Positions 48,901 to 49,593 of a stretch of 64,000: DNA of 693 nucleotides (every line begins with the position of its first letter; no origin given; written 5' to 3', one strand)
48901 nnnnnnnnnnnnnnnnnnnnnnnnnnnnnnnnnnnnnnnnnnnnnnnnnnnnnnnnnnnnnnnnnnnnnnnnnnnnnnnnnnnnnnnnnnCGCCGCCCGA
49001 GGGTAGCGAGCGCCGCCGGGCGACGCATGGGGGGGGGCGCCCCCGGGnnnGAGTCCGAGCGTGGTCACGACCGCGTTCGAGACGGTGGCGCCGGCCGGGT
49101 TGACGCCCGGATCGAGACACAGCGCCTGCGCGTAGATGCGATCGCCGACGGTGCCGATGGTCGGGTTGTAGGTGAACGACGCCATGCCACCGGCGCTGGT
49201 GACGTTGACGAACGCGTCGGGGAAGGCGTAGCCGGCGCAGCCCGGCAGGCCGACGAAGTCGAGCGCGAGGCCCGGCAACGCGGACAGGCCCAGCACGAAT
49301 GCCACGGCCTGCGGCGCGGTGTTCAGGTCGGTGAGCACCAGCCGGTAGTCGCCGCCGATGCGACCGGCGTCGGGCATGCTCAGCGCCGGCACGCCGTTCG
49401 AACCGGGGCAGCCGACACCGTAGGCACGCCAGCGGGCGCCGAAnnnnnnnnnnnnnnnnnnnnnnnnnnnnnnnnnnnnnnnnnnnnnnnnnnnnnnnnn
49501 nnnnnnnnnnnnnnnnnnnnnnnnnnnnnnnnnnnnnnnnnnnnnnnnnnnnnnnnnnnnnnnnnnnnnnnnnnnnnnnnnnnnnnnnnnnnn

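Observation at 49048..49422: Unassigned ~125-aa C-terminal module with conserved Cys motifs, possibly shared by five secreted proteins in this window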

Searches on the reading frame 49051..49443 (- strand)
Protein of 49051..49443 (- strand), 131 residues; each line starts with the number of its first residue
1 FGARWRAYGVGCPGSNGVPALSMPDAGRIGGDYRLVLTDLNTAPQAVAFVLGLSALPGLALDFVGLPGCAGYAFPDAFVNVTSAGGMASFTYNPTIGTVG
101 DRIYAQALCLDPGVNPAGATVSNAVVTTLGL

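Call 11: find_homologous_proteins(query=window:49051-49443:-, max_evalue=0.001)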
Query seq(131 aa): 98 candidates shared short words with the query, none scored E <= 0.001.
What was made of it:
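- Tried and rejected: The word-indexed homology search with the K1 module alone found nothing (call 11).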

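Call 15: search_solved_structures(query=A1, max_evalue=10)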
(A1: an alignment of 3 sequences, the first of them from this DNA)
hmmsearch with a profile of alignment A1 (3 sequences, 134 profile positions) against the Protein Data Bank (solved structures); distinct sequences matched with E-value up to 10: 1.
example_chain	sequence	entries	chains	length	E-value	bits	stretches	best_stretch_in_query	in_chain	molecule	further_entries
7mon_B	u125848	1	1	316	1.6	12.1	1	40-95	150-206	Receptor-interacting serine/threonine-protein kinase 3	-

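Call 20: search_protein_representatives(alignment_id=A1)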
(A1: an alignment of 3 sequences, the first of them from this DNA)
Query: 3 sequences, 134 profile positions. Proteins with E-value up to 0.001 (for the whole library): 4921; up to 1e-10: 1431; up to 1e-30: 8. The best 150 are listed.
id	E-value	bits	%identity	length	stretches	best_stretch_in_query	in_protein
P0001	3.9e-45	169.6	-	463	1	1-134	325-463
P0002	1.0e-39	152.0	-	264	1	1-133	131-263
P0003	2.0e-36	141.3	-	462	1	3-133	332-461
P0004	1.7e-34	135.1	-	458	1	1-133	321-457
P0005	3.0e-34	134.3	-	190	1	5-132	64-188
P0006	9.4e-34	132.7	-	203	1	3-133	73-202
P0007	2.6e-32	128.1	-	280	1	1-134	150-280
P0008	1.6e-31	125.5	-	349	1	1-134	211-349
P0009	1.1e-30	122.8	-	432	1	1-134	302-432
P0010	2.2e-30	121.8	-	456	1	1-133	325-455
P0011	3.9e-30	121.0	-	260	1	1-133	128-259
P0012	4.2e-29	117.7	-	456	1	1-134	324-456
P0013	7.7e-28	113.6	-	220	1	1-134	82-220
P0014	5.3e-27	110.9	-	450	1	1-133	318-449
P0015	1.1e-26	109.8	-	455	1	1-133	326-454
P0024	1.9e-23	99.4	-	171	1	3-133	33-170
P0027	7.0e-23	97.5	-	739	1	3-133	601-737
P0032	7.4e-22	94.2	-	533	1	5-133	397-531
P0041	5.3e-21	91.4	-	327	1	3-134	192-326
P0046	8.5e-21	90.8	-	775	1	3-133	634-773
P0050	1.4e-20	90.1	-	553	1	2-132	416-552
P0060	5.3e-20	88.2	-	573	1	3-129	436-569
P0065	1.3e-19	87.0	-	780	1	4-134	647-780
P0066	1.3e-19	86.9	-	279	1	5-133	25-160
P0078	2.8e-19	85.8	-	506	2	3-134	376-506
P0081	3.6e-19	85.5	-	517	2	6-133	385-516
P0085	4.8e-19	85.1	-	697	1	6-133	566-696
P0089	5.5e-19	84.9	-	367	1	3-133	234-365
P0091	6.5e-19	84.7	-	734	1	5-133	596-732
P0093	7.5e-19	84.5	-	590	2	3-134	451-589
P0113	2.4e-18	82.8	-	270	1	4-133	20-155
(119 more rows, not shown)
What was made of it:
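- There are 4921 cluster representatives at E<=1e-3 and 1431 at E<=1e-10 (call 20). 146 of the 150 best-scoring proteins show a single matched stretch (call 20).
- Tried and rejected: The exhaustive profile search was needed (call 20).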

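Call 21: predict_structure(alignment_id=A1)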
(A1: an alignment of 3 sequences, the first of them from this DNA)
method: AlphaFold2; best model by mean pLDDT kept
length: 131 residues; sequences in the alignment: 3
mean_pLDDT: 47.5   pTM: 0.38
mean pLDDT of the five models: 47.5, 44.0, 42.6, 35.4, 33.1
residues with pLDDT >= 90: 0; 70-90: 0; 50-70: 68; < 50: 63
segments of 3 or more residues with pLDDT < 50: 1-4, 42-46, 53-67, 75-85, 111-131
pLDDT, mean of each block of 10 residues (from residue 1): 50 53 55 55 49 43 46 43 45 53 49 39 39 35
secondary structure, 60 per line:
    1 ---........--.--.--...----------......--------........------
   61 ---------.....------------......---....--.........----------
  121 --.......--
elements in order: E4-11 E20-22 E33-38 E47-54 E70-74 E87-92 E96-99 E102-110 E123-129
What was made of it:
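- Tried and rejected: AF2 with only the three window copies gave a poor model (pLDDT 47.5, call 21) and was not used.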

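Call 27: search_protein_families(library=pfam, alignment_id=A3, max_evalue=0.01)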
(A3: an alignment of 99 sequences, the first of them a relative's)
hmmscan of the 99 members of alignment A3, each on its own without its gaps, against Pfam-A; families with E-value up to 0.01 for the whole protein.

A. member 1, P0001 (463 aa): 4 families
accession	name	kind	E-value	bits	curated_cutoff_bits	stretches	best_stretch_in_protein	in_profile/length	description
PF24681.1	Kelch_KLHDC2_KLHL20_DRC7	-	2.3e-27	96.2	50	2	123-311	38-221/221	KLHDC2/KLHL20/DRC7 Kelch-repeats domain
PF24981.1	Beta-prop_ATRN-LZTR1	-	2.9e-12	46.9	50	2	19-171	22-185/289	Attractin/LZTR1 beta-propeller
PF13418.12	Kelch_4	-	2.9e-11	43.6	21.6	0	134-172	1-35/49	Galactose oxidase, central domain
PF13415.12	Kelch_3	-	8.1e-09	35.9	22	0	93-143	2-48/48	Galactose oxidase, central domain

B. families by the number of members that match (of 99 scanned): 40 families (the first 25 are shown)
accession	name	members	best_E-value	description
PF24681.1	Kelch_KLHDC2_KLHL20_DRC7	64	1.4e-68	KLHDC2/KLHL20/DRC7 Kelch-repeats domain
PF13415.12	Kelch_3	62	3.6e-30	Galactose oxidase, central domain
PF13418.12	Kelch_4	55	9.3e-35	Galactose oxidase, central domain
PF24981.1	Beta-prop_ATRN-LZTR1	54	6.4e-29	Attractin/LZTR1 beta-propeller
PF07646.21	Kelch_2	29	4.9e-11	Kelch motif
PF13964.12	Kelch_6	24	9.8e-11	Kelch motif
PF01344.31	Kelch_1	14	1.9e-09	Kelch motif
PF13854.13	Kelch_HCF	13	6e-11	Host cell factor, Kelch-repeats domain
PF25390.1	WD40_RLD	3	1.6e-53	RCC1-like domain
PF13540.12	RCC1_2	3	1.1e-42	Regulator of chromosome condensation (RCC1) repeat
PF04862.18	DUF642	3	7.9e-19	Protein of unknown function (DUF642)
PF19565.4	DUF6087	3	5.6e-05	Family of unknown function (DUF6087)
PF12768.13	Rax2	2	1.3e-26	Rax2 C-terminal beta propeller domain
PF01839.29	FG-GAP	2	4e-20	FG-GAP repeat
PF17164.10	DUF5122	2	6.6e-16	Domain of unknown function (DUF5122) beta-propeller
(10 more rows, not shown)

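Call 30: find_homologous_proteins(query=A4, max_evalue=0.00001)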
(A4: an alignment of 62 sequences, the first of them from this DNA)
Query A4 (62 sequences) (131 aa, profile of the alignment): 125 proteins with E <= 0.00001 among 6353 candidates; the best 120 are listed.
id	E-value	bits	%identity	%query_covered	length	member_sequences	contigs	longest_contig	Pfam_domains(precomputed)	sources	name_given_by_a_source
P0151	3.2e-46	175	37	100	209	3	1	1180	PF24681.2,PF13415.13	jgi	jgi:hypothetical protein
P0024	2.2e-45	172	38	98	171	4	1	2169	-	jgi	jgi:hypothetical protein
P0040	7.8e-44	167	36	98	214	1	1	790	-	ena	-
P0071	1.7e-42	163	32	96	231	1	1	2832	PF01839.30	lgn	-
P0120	7.3e-42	161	35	98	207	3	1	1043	-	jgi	jgi:hypothetical protein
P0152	2.4e-41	159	32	98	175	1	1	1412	-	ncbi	-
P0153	1.1e-40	157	39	98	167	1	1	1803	-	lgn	-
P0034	1.3e-40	156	35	98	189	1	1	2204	-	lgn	-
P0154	6.6e-40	154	31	94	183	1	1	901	-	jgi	jgi:hypothetical protein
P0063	9.6e-40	154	32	95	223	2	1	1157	-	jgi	jgi:hypothetical protein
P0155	2.5e-39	152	36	98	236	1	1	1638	-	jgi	jgi:hypothetical protein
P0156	4.2e-39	152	34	80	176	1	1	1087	-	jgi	jgi:hypothetical protein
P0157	7.9e-39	151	38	89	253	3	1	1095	-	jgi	jgi:hypothetical protein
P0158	8.0e-39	151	33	98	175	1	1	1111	-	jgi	jgi:hypothetical protein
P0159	1.7e-38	150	35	98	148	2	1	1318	-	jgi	jgi:hypothetical protein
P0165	2.0e-37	146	35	98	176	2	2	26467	-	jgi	jgi:hypothetical protein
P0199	5.1e-32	129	28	89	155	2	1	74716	-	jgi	jgi:hypothetical protein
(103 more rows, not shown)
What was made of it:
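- The proteins that carry a source name are almost all from Planctomycetes or Planctomycetota and are called hypothetical (call 30).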

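Call 39: find_related_loci(query=A1, collection=genome_contigs, flank=6000)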
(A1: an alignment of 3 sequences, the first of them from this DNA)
Query A1 (131 aa) in genome_contigs; peptide patterns used: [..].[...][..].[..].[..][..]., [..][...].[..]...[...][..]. (x = any residue, [..] = any of these).
244 stretches matched a pattern; 80 encode a relative of the query (tblastn E <= 1e-3); 80 distinct loci.
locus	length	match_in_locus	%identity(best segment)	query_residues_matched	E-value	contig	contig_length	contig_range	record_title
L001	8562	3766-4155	46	1-130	7e-30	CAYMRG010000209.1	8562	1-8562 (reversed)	MAG TPA_asm: uncultured candidatus Brocadiaceae bacterium isolate SRP298887_co1_71 genome assembly, contig: NODE_9570_le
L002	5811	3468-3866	44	1-131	6e-29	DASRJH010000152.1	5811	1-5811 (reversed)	MAG TPA_asm: Planctomycetota bacterium isolate SMAG_U10131 k141_972951, whole genome shotgun sequence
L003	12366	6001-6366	49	8-129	1e-27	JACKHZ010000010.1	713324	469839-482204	MAG: Planctomycetota bacterium isolate HK-STAS-PLAN-31 HK-STAS-PLAN-31_10, whole genome shotgun sequence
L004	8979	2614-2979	43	8-129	2e-26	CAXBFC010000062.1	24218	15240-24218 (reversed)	MAG TPA_asm: uncultured bacterium isolate ERR2762127_binner23_Refined_22 genome assembly, contig: ERZ3421847.1001, whole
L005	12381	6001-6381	40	7-131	5e-25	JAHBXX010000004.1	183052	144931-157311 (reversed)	MAG: Planctomycetota bacterium isolate ACE_PLA30 PLA30_4, whole genome shotgun sequence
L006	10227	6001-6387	54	1-130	4e-39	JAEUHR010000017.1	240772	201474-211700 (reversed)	MAG: Planctomycetota bacterium isolate new MAG-22 k141_2781566, whole genome shotgun sequence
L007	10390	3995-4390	41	1-130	4e-24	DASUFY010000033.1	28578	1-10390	MAG TPA_asm: Planctomycetota bacterium isolate SMAG_U1391 k141_1121293, whole genome shotgun sequence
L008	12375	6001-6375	42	8-130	3e-24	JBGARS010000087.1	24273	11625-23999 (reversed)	MAG: Planctomycetota bacterium isolate MAG_AAO_AS.17 AAOAS-17_NODE_87_length_24273_cov_5.598901, whole genome shotgun se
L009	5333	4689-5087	42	1-131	5e-22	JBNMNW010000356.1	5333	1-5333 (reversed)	MAG: Planctomycetota bacterium isolate 3300053697_24 Ga0535652_0023871, whole genome shotgun sequence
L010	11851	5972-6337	42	8-129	8e-22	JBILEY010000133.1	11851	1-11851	MAG: Planctomycetota bacterium isolate ME2016-07-29_3300044622_group7_bin193 Rohwer_bin1783_scaffold_5690_c1, whole geno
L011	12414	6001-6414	40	1-130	1e-21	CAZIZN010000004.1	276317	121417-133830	MAG TPA_asm: uncultured candidatus Brocadiaceae bacterium isolate binchicken_co179_387 genome assembly, contig: NODE_164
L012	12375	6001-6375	41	3-125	6e-21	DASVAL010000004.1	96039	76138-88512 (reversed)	MAG TPA_asm: Planctomycetota bacterium isolate SMAG_U1950 k141_1580878, whole genome shotgun sequence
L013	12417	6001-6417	39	1-131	3e-20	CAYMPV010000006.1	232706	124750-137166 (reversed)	MAG TPA_asm: uncultured candidatus Brocadiaceae bacterium isolate SRP329715_co2_17 genome assembly, contig: NODE_73_leng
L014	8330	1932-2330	38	1-131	1e-19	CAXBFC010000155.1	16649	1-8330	MAG TPA_asm: uncultured bacterium isolate ERR2762127_binner23_Refined_22 genome assembly, contig: ERZ3421847.1603, whole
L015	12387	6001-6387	40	3-130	2e-19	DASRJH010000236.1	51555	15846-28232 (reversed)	MAG TPA_asm: Planctomycetota bacterium isolate SMAG_U10131 k141_4133061, whole genome shotgun sequence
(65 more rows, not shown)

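Call 40: predict_structure(alignment_id=A5)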
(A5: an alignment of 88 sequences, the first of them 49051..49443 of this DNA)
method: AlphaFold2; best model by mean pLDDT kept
length: 131 residues; sequences in the alignment: 88
mean_pLDDT: 96.2   pTM: 0.87
mean pLDDT of the five models: 96.2, 96.2, 95.5, 95.4, 95.2
residues with pLDDT >= 90: 127; 70-90: 3; 50-70: 1; < 50: 0
segments of 3 or more residues with pLDDT < 50: none
pLDDT, mean of each block of 10 residues (from residue 1): 93 97 95 97 96 98 97 98 97 94 98 95 98 92
secondary structure, 60 per line:
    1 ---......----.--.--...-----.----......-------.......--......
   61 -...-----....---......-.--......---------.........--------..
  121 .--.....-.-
elements in order: E4-9 E20-22 E33-38 E46-52 E55-60 E70-73 E77-82 E87-92 E102-110 E119-121 E124-128
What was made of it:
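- AF2 gives pLDDT 96.2 and pTM 0.87, with 11 beta-strands (call 40).
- Tried and rejected: The region is confidently beta in the AF2 model (call 40).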

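Call 44: fold_search(model_id=the predicted structure, library=pdb)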
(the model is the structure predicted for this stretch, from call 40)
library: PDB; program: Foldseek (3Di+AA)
matches with E <= 10: 1283; with E <= 0.001: 0
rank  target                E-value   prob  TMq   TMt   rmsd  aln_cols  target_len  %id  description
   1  7n1j_C                1.3e-02  0.95  0.36  0.43   6.6       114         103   14  Crystal structure of FGFR4 domain 3 in complex with a de novo-designed mini-binder (released 2022-04-06)
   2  3aqz_A                1.7e-02  0.99  0.45  0.55   5.9       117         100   15  Crystal structure of Plodia interpunctella beta-GRP/GNBP3 N-terminal domain with laminarihexaoses (released 2011-06-22)
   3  4kkq_A                1.9e-02  0.92  0.34  0.24   6.5       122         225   16  Crystal structure of Vibrio cholerae RbmA (crystal form 1) (released 2013-05-22)
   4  8cka_B                2.6e-02  0.96  0.42  0.18   7.7       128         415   16  Deinococcus radidurans HPI S-layer (released 2023-04-19)
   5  5jtw_B                2.6e-02  0.72  0.33  0.09  15.1       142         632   15  Crystal structure of complement C4b re-refined using iMDFF (released 2016-08-10)
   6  2z65_C                2.6e-02  0.51  0.33  0.32  14.0       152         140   10  Crystal structure of the human TLR4 TV3 hybrid-MD-2-Eritoran complex (released 2007-09-18)
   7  5gni_A                2.8e-02  1.00  0.52  0.36   5.9       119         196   10  The crystal structure of PECAM-1 IgL1-2 trans-homophilic dimer (released 2016-12-21)
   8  3aqx_B                2.8e-02  0.97  0.40  0.49   6.5       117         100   15  Crystal structure of Bombyx mori beta-GRP/GNBP3 N-terminal domain with laminarihexaoses (released 2011-06-22)
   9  1fie_A                2.8e-02  0.87  0.37  0.10   9.4       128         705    9  RECOMBINANT HUMAN COAGULATION FACTOR XIII (released 1997-02-12)
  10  9u60_E                2.9e-02  0.98  0.48  0.06   8.5       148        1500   12  C3 convertases zymogen C4b2 in loading state (released 2026-01-14)
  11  6rpt_A                4.3e-02  0.99  0.50  0.57   8.1       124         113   10  Structure of tick complement inhibitor CirpT1 complexed with macroglobubulin domain 4 of human complement C5 (released 2020-01-08)
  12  6ysq_D                4.3e-02  0.72  0.35  0.09  14.9       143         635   11  The hC4Nb8 complement inhibitory nanobody in complex with C4b (released 2020-06-24)
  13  9qj4_B                4.3e-02  0.63  0.34  0.17  14.6       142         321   13  Structure of the Complement classical and lectin pathway proconvertase, C4b2 (released 2025-12-24)
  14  1kv3_A                4.5e-02  0.85  0.38  0.10   7.3       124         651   14  HUMAN TISSUE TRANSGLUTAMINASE IN GDP BOUND FORM (released 2002-03-13)
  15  5kwy_C                4.5e-02  0.63  0.35  0.35   7.7       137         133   11  Structure of human NPC1 middle lumenal domain bound to NPC2 (released 2016-08-24)
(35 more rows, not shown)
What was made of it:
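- Closest known: Ig-like / E-set / CBM-type accessory beta-sandwiches. Same: These are the best Foldseek neighbours (probability up to 1.0, TMq 0.34-0.52; call 44).
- The weak fold neighbours include carbohydrate-binding sandwiches (call 44). The weak fold neighbours include the beta-GRP/CBM39 glucan-binding domain, a porphyran-binding CBM and the O-antigen-binding domain of WzmWzt (call 44). The fold matches are non-significant (best E 0.013, TM <= 0.52; call 44).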

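Call 56: fold_search(model_id=the predicted structure, library=viral)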
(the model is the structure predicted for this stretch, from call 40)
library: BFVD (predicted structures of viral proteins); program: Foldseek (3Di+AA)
matches with E <= 10: 1014; with E <= 0.001: 0
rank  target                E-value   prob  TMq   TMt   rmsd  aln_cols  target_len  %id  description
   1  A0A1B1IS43            2.1e-02  0.97  0.47  0.29  17.2       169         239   11  (no name in the UniProt tables at hand)
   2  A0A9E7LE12            2.4e-02  0.57  0.31  0.32  10.3       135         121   12  (no name in the UniProt tables at hand)
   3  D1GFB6                2.7e-02  0.98  0.37  0.25   5.7       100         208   14  Uncharacterized protein [Betafusellovirus yellowstonense]
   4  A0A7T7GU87            3.0e-02  0.14  0.18  0.11  15.8       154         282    7  Collagen-like protein [Escherichia phage vB_EcoS-BECP10]
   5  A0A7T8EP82            3.4e-02  0.99  0.49  0.57   6.3       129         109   12  (no name in the UniProt tables at hand)
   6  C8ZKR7                3.9e-02  0.10  0.17  0.06  15.8       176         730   15  SGNH hydrolase-type esterase domain-containing protein [Pseudomonas phage LIT1]
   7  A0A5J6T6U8            4.2e-02  0.87  0.41  0.33   8.5       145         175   10  (no name in the UniProt tables at hand)
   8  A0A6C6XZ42            4.2e-02  0.10  0.16  0.07  16.3       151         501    8  (no name in the UniProt tables at hand)
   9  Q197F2                4.4e-02  0.25  0.26  0.11  17.1       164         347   10  Uncharacterized protein 008L [Invertebrate iridescent virus 3]
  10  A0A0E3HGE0            4.6e-02  0.51  0.34  0.11  18.8       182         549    9  Virion structural protein [Synechococcus phage ACG-2014i]
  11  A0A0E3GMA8            4.6e-02  0.30  0.23  0.19  14.6       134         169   12  (no name in the UniProt tables at hand)
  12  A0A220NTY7            4.9e-02  0.35  0.14  0.13  14.1       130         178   12  Uncharacterized protein [Escherichia phage V18]
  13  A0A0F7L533            5.1e-02  0.99  0.44  0.29   4.9       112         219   13  Fibronectin type-III domain-containing protein [uncultured marine virus]
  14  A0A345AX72            6.0e-02  0.84  0.40  0.39   7.5       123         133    8  (no name in the UniProt tables at hand)
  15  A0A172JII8            6.7e-02  0.38  0.30  0.08  11.4       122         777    7  Virion protein [Bacillus phage AR9]
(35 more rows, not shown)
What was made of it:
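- Tried and rejected: Foldseek against viral structures gave nothing significant (call 56).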
